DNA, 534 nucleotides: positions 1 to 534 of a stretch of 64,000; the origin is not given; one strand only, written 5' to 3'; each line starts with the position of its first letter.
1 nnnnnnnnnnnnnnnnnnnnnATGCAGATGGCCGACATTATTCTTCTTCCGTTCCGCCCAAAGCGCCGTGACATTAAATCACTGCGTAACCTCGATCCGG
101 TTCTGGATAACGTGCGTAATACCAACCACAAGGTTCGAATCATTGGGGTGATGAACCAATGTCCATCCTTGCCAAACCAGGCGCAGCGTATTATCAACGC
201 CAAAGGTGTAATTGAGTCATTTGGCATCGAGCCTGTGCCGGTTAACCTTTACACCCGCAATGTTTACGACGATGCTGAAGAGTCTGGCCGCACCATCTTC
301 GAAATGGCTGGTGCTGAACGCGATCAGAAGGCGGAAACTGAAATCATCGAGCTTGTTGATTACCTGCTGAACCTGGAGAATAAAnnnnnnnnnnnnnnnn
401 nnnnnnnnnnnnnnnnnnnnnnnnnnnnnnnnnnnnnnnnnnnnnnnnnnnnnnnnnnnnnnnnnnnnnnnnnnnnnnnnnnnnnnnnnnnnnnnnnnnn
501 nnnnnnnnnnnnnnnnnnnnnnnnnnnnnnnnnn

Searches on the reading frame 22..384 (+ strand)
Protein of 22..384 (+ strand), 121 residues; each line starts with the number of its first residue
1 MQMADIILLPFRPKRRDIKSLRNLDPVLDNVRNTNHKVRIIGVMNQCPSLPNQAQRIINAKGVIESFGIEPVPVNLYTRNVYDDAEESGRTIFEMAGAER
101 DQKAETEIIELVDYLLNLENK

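Call 6: search_protein_families(library=pfam, proteins=[window:22-384:+], max_evalue=1)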
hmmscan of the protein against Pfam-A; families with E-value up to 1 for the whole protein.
window:22-384:+ (121 aa): 1 family
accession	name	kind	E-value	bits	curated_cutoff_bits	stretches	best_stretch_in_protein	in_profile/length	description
PF02274.22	ADI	-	0.011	15.3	22.8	1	22-108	68-154/377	Arginine deiminase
